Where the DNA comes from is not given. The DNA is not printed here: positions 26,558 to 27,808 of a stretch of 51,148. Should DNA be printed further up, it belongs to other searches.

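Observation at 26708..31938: T6SS-style TagH / Ser-Thr kinase / PP2C phosphorylation module with no T6SS, physically wired to a c-di-GMP phosphodiesterase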

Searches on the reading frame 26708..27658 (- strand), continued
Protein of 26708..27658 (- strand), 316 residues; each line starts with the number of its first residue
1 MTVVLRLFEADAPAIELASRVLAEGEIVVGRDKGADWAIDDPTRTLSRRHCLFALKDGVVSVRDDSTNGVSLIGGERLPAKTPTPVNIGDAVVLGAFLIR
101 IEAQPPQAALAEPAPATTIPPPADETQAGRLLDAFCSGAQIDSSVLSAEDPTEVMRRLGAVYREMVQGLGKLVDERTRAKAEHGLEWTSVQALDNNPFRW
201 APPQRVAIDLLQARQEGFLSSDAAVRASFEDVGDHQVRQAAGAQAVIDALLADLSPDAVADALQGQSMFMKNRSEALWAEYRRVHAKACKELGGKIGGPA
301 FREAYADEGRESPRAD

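Call 23: search_protein_families(library=pfam, proteins=[L013:5875-7497:+, L013:7494-8204:+, L013:8304-9995:+, L013:9992-11059:+, L013:11056-11817:+, L076:7547-8272:+, L021:7538-8317:+], max_evalue=0.1)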
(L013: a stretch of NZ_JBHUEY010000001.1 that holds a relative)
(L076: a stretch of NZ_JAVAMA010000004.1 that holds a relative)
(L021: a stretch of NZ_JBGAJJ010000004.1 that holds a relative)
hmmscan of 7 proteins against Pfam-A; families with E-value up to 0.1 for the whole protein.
L013:5875-7497:+ (540 aa): 2 families
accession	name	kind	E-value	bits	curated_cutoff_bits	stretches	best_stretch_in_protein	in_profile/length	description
PF00563.25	EAL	-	4.1e-71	239.5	31.3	1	272-507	2-236/236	EAL domain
PF00990.26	GGDEF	-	2.3e-08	34.4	23.8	1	105-243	5-151/161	Diguanylate cyclase, GGDEF domain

L013:7494-8204:+ (236 aa): 8 families
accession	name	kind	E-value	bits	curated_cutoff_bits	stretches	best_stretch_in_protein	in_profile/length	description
PF13428.12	TPR_14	-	6.9e-10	39.1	23.5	2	44-83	4-43/44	Tetratricopeptide repeat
PF14559.12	TPR_19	-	1.7e-09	38.3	25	2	197-228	4-35/68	Tetratricopeptide repeat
PF01476.26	LysM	-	6.7e-06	26.4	20.9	1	99-145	1-43/43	LysM domain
PF07719.23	TPR_2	-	7.1e-05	23.1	27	0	48-74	8-34/34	Tetratricopeptide repeat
PF13432.12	TPR_16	-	0.00062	20.6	32.7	1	47-80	3-36/65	Tetratricopeptide repeat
PF13414.12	TPR_11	-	0.0039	17.3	26.8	0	202-225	12-35/42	TPR repeat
PF13371.12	TPR_9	-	0.0044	17.4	35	1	38-83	26-71/73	Tetratricopeptide repeat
PF24575.1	TPR_Slam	-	0.059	14.2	35.2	0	188-228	51-91/104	Surface lipoprotein assembly modifier, N-terminal TPR repeats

L013:8304-9995:+ (563 aa): 7 families
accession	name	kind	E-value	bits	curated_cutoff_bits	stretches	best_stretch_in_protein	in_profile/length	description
PF00069.31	Pkinase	-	2e-47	162.3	31.7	1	8-261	1-252/263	Protein kinase domain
PF07714.23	PK_Tyr_Ser-Thr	-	5.6e-31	108.2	23.1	1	9-260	2-248/258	Protein tyrosine and serine/threonine kinase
PF00672.30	HAMP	-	1.2e-10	42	25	1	484-533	2-51/53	HAMP domain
PF01636.29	APH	-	5e-09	36.7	23.2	2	13-123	4-108/239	Phosphotransferase enzyme family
PF17203.10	sCache_3_2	-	2.6e-05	24.8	28.4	1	367-458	43-134/140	Single cache domain 3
PF03109.22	ABC1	-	0.00018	21.1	22.9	1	43-157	110-217/244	ABC1 atypical kinase-like domain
PF05651.19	Diacid_rec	-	0.018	15.1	23.6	1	380-465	21-106/134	Putative sugar diacid recognition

L013:9992-11059:+ (355 aa): 3 families
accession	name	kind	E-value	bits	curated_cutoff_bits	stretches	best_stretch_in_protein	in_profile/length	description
PF20232.3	T6SS_FHA_C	-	2e-39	135.7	23.7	1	171-344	2-180/180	C-terminal domain of Type VI secretion system FHA protein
PF00498.31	FHA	-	4.5e-12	46.7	20.7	1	29-97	2-67/67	FHA domain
PF16697.10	Yop-YscD_cpl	-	1.1e-07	32.5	33.2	1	20-101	11-88/94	Inner membrane component of T3SS, cytoplasmic domain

L013:11056-11817:+ (253 aa): 3 families
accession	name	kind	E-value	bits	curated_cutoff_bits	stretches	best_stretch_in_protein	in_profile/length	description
PF00481.26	PP2C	-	3.6e-10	40.4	20.3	1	41-147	33-141/255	Protein phosphatase 2C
PF13672.11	PP2C_2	-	1.4e-06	28.5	24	1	31-211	11-181/209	Protein phosphatase 2C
PF07228.17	SpoIIE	-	3.1e-05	24.4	25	1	174-250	103-191/192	Stage II sporulation protein E (SpoIIE)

L076:7547-8272:+ (241 aa): 4 families
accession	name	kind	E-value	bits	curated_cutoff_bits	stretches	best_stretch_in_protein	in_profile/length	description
PF01476.26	LysM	-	4.2e-07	30.3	20.9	1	95-141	1-43/43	LysM domain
PF14559.12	TPR_19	-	1.9e-05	25.3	25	0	200-229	4-33/68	Tetratricopeptide repeat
PF13428.12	TPR_14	-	0.00035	21.4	23.5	0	193-227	7-41/44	Tetratricopeptide repeat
PF07719.23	TPR_2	-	0.015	15.8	27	0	194-220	8-34/34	Tetratricopeptide repeat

L021:7538-8317:+ (259 aa): 5 families
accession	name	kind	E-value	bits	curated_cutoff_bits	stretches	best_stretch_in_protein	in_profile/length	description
PF01476.26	LysM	-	4.6e-09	36.5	20.9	1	107-153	1-43/43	LysM domain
PF14559.12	TPR_19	-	0.00017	22.3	25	0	59-89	35-65/68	Tetratricopeptide repeat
PF13428.12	TPR_14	-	0.003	18.5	23.5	1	50-88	2-40/44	Tetratricopeptide repeat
PF07719.23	TPR_2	-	0.019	15.5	27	0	51-82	3-34/34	Tetratricopeptide repeat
PF13414.12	TPR_11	-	0.025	14.7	26.8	0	211-236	7-32/42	TPR repeat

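Call 29: search_solved_structures(query=A1, max_evalue=1)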
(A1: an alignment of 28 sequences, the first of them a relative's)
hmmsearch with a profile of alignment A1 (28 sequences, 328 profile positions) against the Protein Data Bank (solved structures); distinct sequences matched with E-value up to 1: 33.
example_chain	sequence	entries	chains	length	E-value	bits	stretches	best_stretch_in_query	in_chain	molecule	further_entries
2pie_A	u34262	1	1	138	3e-07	33.4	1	23-97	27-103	E3 ubiquitin-protein ligase RNF8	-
2csw_A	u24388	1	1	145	3.8e-07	33.1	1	23-96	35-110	Ubiquitin ligase protein RNF8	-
3po8_A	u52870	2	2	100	1.5e-06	31.1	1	20-101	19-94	Putative uncharacterized protein TB39.8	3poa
2lc1_A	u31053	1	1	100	2e-06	30.8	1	20-101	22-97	Putative uncharacterized protein TB39.8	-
6i2q_B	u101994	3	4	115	6.5e-06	29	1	22-101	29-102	Glycogen accumulation regulator GarA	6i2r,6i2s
2kb3_A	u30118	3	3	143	8.5e-06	28.7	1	22-100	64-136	Oxoglutarate dehydrogenase inhibitor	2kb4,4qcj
8p5x_G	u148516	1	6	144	8.7e-06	28.6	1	22-100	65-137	Oxoglutarate dehydrogenase inhibitor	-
3oun_A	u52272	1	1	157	9.5e-06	28.5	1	20-101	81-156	Putative uncharacterized protein TB39.8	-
5a8i_A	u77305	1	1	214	1.2e-05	28.2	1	26-100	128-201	ARNA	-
8p5r_G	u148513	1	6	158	1.3e-05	28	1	22-101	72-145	Glycogen accumulation regulator GarA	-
2kkl_A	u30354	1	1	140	1.5e-05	27.8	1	21-107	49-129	Uncharacterized protein Mb1858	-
8s05_C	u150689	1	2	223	1.6e-05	27.8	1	26-100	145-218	Conserved protein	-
1g6g_A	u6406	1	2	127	2.4e-05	27.2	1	27-95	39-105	PROTEIN KINASE RAD53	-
2kfu_A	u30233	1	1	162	2.9e-05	26.9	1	21-101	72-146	Rv1827 pThr 22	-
6i2p_D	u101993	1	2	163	2.9e-05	26.9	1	21-101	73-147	Glycogen accumulation regulator GarA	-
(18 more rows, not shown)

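Call 30: find_encoding_contigs(protein=P0091, flank=10000, max_places=2)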
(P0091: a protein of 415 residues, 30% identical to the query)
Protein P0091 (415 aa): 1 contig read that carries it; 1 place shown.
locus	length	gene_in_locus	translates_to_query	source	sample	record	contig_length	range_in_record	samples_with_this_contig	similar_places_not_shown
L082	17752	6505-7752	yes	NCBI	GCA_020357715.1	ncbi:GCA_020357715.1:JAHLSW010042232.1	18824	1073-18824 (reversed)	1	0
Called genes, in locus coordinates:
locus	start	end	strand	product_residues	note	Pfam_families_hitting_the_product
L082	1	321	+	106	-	?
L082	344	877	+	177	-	PF05591:T6SS_VipA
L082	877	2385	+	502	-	PF05943:VipB, PF18945:VipB_2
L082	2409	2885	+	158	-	PF05638:T6SS_HCP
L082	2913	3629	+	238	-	PF04965:GPW_gp25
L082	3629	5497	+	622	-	PF05947:T6SS_TssF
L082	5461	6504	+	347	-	PF06996:T6SS_TssG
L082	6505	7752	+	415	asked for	PF00498:FHA, PF20232:T6SS_FHA_C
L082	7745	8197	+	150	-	PF12790:T6SS-SciN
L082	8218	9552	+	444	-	PF05936:T6SS_VasE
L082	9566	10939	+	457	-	PF09850:DotU, PF00691:OmpA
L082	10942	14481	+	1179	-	PF14331:IcmF-related_N, PF06761:IcmF-related, PF06744:IcmF_C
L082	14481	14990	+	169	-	PF09867:TagF_N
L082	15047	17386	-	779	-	PF05954:Phage_GPD, PF04717:Phage_base_V, PF22178:Gp5_trimer_C, PF06715:Gp5_C (faint), PF22178:Gp5_trimer_C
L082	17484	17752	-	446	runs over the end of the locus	?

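Call 31: find_encoding_contigs(protein=P0098, flank=10000, max_places=2)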
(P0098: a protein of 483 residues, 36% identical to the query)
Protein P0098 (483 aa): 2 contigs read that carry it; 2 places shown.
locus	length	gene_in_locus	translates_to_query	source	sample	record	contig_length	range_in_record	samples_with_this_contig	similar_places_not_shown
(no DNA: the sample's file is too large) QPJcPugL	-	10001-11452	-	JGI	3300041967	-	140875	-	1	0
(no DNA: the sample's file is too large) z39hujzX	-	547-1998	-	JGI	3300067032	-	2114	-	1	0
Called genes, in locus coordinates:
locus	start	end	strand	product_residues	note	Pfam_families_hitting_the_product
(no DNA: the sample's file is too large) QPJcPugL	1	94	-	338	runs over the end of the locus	PF06996:T6SS_TssG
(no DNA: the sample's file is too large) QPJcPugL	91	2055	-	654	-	PF05947:T6SS_TssF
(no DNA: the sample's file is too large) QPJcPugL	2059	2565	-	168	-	PF04965:GPW_gp25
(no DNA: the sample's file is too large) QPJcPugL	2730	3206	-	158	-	PF05638:T6SS_HCP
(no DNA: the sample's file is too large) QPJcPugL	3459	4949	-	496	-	PF05943:VipB, PF18945:VipB_2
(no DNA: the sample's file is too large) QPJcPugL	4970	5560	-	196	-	PF05591:T6SS_VipA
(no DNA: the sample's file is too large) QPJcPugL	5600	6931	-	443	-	PF06812:ImpA_N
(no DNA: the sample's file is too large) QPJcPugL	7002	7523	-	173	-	PF00691:OmpA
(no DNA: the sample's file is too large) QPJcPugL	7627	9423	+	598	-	PF05954:Phage_GPD, PF04717:Phage_base_V, PF20093:DUF6484 (faint), PF22178:Gp5_trimer_C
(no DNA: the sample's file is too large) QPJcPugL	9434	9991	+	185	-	PF22011:DUF6931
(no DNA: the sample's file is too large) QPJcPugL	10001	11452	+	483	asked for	PF00498:FHA, PF20232:T6SS_FHA_C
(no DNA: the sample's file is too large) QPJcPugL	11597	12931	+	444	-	PF05936:T6SS_VasE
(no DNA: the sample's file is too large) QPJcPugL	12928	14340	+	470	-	PF09850:DotU, PF00691:OmpA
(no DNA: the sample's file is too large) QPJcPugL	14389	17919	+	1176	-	PF14331:IcmF-related_N, PF06761:IcmF-related, PF06744:IcmF_C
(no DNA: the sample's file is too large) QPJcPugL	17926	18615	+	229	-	PF09867:TagF_N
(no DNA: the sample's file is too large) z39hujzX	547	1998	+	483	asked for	PF00498:FHA, PF20232:T6SS_FHA_C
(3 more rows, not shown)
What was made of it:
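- On TagH (T6SS-associated FHA protein, TIGR03354 / COG3456): The canonical TagH controls are embedded in T6SS loci (calls 30, 31).
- Both canonical TagH genes that were examined lie inside complete T6SS loci (calls 30, 31).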

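Call 34: predict_structure(alignment_id=A1)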
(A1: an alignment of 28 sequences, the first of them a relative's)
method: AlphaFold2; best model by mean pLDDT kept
length: 316 residues; sequences in the alignment: 28
mean_pLDDT: 78.0   pTM: 0.41
mean pLDDT of the five models: 78.0, 77.6, 75.5, 74.9, 72.7
residues with pLDDT >= 90: 114; 70-90: 111; 50-70: 51; < 50: 40
segments of 3 or more residues with pLDDT < 50: 108-122, 184-201, 311-316
pLDDT, mean of each block of 10 residues (from residue 1): 96 94 97 95 92 97 95 92 97 96 75 44 65 75 78 81 72 65 47 38 63 59 70 76 86 93 78 88 91 71 73 44
secondary structure, 60 per line:
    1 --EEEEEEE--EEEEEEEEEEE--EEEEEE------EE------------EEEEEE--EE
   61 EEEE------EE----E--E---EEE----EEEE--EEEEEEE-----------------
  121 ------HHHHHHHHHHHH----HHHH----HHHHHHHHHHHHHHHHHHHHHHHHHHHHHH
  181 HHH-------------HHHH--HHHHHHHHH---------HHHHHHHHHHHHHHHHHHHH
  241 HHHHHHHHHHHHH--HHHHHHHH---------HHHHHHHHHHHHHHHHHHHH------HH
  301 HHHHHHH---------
elements in order: E3-9 E12-22 E25-30 E51-56 E59-64 E84-86 E91-94 E97-103 H127-138 H143-146 H151-183 H197-200 H203-211 H221-253 H256-263 H273-292 H299-307

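Call 42: find_encoding_contigs(protein=P0030, flank=8000, max_places=1)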
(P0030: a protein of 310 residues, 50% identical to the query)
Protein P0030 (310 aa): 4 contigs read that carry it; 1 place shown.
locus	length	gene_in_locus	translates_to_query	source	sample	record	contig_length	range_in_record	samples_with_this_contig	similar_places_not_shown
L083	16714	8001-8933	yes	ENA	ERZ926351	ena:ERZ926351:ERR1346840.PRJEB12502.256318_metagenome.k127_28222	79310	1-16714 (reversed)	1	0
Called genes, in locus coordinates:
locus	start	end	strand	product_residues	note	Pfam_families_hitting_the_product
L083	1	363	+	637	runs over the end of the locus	PF00115:COX1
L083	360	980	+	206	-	PF00510:COX3 (weak)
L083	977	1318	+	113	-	-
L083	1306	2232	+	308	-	PF09678:Caa3_CtaG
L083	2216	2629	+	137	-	-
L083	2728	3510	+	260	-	-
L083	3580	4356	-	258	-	PF00481:PP2C (weak), PF13672:PP2C_2, PF07228:SpoIIE (weak)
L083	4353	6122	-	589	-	PF00069:Pkinase, PF07714:PK_Tyr_Ser-Thr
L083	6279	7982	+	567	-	PF00990:GGDEF, PF00563:EAL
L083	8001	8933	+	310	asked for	PF00498:FHA, PF20232:T6SS_FHA_C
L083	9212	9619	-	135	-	PF12172:zf-ChsH2 (weak), PF01796:OB_ChsH2_C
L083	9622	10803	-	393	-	PF22691:Thiolase_C_1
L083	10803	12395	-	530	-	PF00501:AMP-binding, PF13193:AMP-binding_C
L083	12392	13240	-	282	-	PF13714:PEP_mutase, PF00463:ICL (faint)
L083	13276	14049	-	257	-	PF04444:Dioxygenase_N (weak), PF00775:Dioxygenase_C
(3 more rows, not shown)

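Call 43: find_encoding_contigs(protein=P0006, flank=8000, max_places=1)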
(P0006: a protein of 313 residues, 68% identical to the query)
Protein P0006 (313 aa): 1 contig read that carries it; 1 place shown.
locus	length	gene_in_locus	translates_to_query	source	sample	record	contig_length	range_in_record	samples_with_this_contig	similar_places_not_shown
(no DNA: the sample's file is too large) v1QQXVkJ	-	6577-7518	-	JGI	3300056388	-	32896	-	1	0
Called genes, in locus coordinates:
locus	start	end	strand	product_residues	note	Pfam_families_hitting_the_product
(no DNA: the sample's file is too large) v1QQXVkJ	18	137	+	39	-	-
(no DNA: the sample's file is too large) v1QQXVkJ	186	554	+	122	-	PF03965:Penicillinase_R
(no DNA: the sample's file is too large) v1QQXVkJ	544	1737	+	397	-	PF05569:Peptidase_M56, PF03544:TonB_C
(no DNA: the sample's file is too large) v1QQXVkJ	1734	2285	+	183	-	-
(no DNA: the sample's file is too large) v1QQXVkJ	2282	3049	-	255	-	PF00481:PP2C, PF13672:PP2C_2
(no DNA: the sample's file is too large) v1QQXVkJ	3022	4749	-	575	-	PF00069:Pkinase, PF07714:PK_Tyr_Ser-Thr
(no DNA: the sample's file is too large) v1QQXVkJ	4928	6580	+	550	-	PF00990:GGDEF (weak), PF00563:EAL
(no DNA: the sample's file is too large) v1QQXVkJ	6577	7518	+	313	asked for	PF00498:FHA, PF20232:T6SS_FHA_C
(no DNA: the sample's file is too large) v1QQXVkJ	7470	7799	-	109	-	-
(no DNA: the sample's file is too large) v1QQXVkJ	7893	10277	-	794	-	PF05226:CHASE2, PF00990:GGDEF (weak), PF00563:EAL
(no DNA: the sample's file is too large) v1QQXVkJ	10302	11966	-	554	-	PF04773:FecR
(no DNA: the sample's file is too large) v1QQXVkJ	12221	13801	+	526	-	PF08479:POTRA_2, PF03865:ShlB, PF01103:Omp85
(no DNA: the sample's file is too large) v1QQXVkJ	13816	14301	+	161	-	PF00165:HTH_AraC (faint), PF12833:HTH_18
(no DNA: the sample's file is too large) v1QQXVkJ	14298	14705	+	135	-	PF00903:Glyoxalase, PF13669:Glyoxalase_4 (weak)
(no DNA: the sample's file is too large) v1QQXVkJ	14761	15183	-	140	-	-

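Call 44: find_encoding_contigs(protein=P0023, flank=8000, max_places=1)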
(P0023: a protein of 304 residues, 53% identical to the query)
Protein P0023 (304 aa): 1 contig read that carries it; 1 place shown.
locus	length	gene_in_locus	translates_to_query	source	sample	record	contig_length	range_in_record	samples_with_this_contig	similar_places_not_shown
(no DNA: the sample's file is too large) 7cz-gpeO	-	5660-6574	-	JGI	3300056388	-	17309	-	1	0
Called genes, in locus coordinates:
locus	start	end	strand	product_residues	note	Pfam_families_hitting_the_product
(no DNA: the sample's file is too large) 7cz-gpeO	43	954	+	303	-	PF13279:4HBT_2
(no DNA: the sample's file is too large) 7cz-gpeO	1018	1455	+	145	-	PF04343:DUF488, PF22751:DUF488-N3a (weak)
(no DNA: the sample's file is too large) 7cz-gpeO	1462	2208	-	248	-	PF00481:PP2C, PF13672:PP2C_2, PF07228:SpoIIE (faint)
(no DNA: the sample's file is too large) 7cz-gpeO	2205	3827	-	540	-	PF00069:Pkinase, PF07714:PK_Tyr_Ser-Thr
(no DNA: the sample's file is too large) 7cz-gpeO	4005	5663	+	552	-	PF00990:GGDEF (weak), PF00563:EAL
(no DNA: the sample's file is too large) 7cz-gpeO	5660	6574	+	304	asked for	PF00498:FHA, PF20232:T6SS_FHA_C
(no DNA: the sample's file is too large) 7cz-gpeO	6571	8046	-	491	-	PF00672:HAMP, PF00512:HisKA (weak), PF02518:HATPase_c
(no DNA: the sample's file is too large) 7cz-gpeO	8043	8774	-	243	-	PF00072:Response_reg, PF00486:Trans_reg_C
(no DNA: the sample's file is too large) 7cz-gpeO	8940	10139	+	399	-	-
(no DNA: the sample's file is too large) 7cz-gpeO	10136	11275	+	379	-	PF00535:Glycos_transf_2, PF13641:Glyco_tranf_2_3 (weak), PF04138:GtrA_DPMS_TM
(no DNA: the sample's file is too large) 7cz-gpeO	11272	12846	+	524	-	-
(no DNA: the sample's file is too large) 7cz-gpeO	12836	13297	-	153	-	PF00293:NUDIX (weak)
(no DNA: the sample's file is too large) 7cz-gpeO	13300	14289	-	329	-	PF01384:PHO4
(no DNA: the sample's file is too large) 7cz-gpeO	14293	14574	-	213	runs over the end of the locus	PF01865:PhoU_div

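Call 45: fold_search(model_id=the predicted structure, library=pdb)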
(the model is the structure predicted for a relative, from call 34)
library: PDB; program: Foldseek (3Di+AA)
matches with E <= 10: 352; with E <= 0.001: 137
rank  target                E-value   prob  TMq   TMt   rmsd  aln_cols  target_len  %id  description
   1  3po8                  1.4e-08  1.00  0.27  0.81   2.7       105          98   26  Structural and functional analysis of phosphothreonine-dependent FHA domain interactions (released 2011-01-26)
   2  3poa_A                2.3e-08  1.00  0.27  0.83   2.8       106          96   25  Structural and functional analysis of phosphothreonine-dependent FHA domain interactions (released 2011-01-26)
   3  4h87_B                3.4e-08  1.00  0.28  0.68   2.6       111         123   22  Crystal structure of a FHA domain of kanadaptin (SLC4A1AP) from Homo sapiens at 1.55 A resolution (released 2012-10-10)
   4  4h87_A                3.9e-08  1.00  0.28  0.67   2.5       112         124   24  Crystal structure of a FHA domain of kanadaptin (SLC4A1AP) from Homo sapiens at 1.55 A resolution (released 2012-10-10)
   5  7rj3_C                1.0e-07  1.00  0.27  0.78   2.7       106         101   26  Crystal Structure of the Forkhead Associated (FHA) Domain of the Glycogen Accumulation Regulator (GarA) from Mycobacte (released 2021-07-28)
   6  8p5x_G                1.5e-07  1.00  0.27  0.77   2.8       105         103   28  Single particle cryo-EM structure of the complex between Corynebacterium glutamicum homohexameric 2-oxoglutarate dehyd (released 2023-08-16)
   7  6i2p_D                1.5e-07  1.00  0.27  0.68   3.0       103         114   26  Crystal structure of the Mycobacterium tuberculosis PknB kinase domain (L33E mutant) in complex with its substrate Gar (released 2019-05-22)
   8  3gqs_B                1.6e-07  1.00  0.29  0.85   2.3       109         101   24  Crystal structure of the FHA domain of CT664 protein from Chlamydia trachomatis (released 2009-04-07)
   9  6i2p_E                1.6e-07  1.00  0.27  0.73   3.1       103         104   27  Crystal structure of the Mycobacterium tuberculosis PknB kinase domain (L33E mutant) in complex with its substrate Gar (released 2019-05-22)
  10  6hc1_B                1.8e-07  1.00  0.29  0.84   2.6       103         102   25  Bdellovibrio bacteriovorus DgcB FHA in complex with phosphorylated N-terminal peptide (released 2019-08-28)
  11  8p5r_G                1.9e-07  1.00  0.26  0.76   3.1       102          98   27  Crystal structure of full-length, homohexameric 2-oxoglutarate dehydrogenase KGD from Mycobacterium smegmatis in compl (released 2023-08-16)
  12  4qcj                  2.3e-07  1.00  0.27  0.78   2.7       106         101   27  Crystal Structure of OdhI from Corynebacterium glutamicum (released 2014-07-02)
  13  3oun_A                2.6e-07  1.00  0.26  0.84   2.4       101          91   25  Crystal structure of the FhaA FHA domain complexed with the intracellular domain of Rv3910 (released 2012-02-08)
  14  3va4_A                2.7e-07  1.00  0.27  0.72   3.5       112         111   21  Crystal structure of the mammalian MDC1 FHA domain complexed with CHK2 pThr68 peptide (released 2012-02-01)
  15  4jon_A                2.9e-07  1.00  0.27  0.64   4.1       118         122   19  Crystal structure of a centrosomal protein 170kDa, transcript variant beta (CEP170) from Homo sapiens at 2.15 A resolu (released 2013-04-17)
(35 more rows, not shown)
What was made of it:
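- Closest known: Bdellovibrio bacteriovorus DgcB. Same: Its FHA structures are among the sequence and fold matches (calls 29, 45).
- Precedent for FHA control of a c-di-GMP enzyme: Bdellovibrio DgcB FHA-phosphopeptide structures are among the fold matches (calls 29, 45).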

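Call 48: search_protein_families(library=padloc, proteins=[window:26708-27658:-, L013:7494-8204:+, L013:8304-9995:+], max_evalue=0.001)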
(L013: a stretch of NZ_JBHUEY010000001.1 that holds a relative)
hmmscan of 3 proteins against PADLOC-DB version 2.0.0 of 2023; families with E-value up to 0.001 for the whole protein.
window:26708-27658:- (316 aa): 0 families

L013:7494-8204:+ (236 aa): 0 families

L013:8304-9995:+ (563 aa): 34 families (the best 25 are shown)
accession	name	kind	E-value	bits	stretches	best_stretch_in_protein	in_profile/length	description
PDLC04061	PD-T4-6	-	5.1e-98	327.8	1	6-289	16-298/510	-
PDLC04042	PD-T4-6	-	7.6e-91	302.8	1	5-283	8-281/292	-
PDLC04053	PD-T4-6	-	6.9e-83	276.7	1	3-305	6-302/311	-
PDLC04060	PD-T4-6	-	1.8e-80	269.2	1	6-269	8-264/486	-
PDLC04043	PD-T4-6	-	9.5e-80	266.8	1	3-322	12-335/452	-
PDLC04057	PD-T4-6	-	2.8e-77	258.6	1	6-285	8-278/443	-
PDLC04052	PD-T4-6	-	2.8e-74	249.1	1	6-357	9-359/496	-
PDLC04039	PD-T4-6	-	1.1e-72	243.6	1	5-276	13-277/458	-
PDLC04054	PD-T4-6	-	3e-71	238.7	1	6-289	11-285/347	-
PDLC04040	PD-T4-6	-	4.3e-70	235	1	14-343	2-326/547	-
PDLC04138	mad6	-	1e-68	230.8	1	4-287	49-326/659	mads_6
PDLC04047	PD-T4-6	-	6.5e-68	227.2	1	5-267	9-265/327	-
PDLC04041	PD-T4-6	-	1.3e-66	223.7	1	5-310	27-326/443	-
PDLC04048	PD-T4-6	-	2.2e-64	216.1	1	6-263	10-261/354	-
PDLC01088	C3a189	-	3.5e-59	199.1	1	14-324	5-299/840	kinase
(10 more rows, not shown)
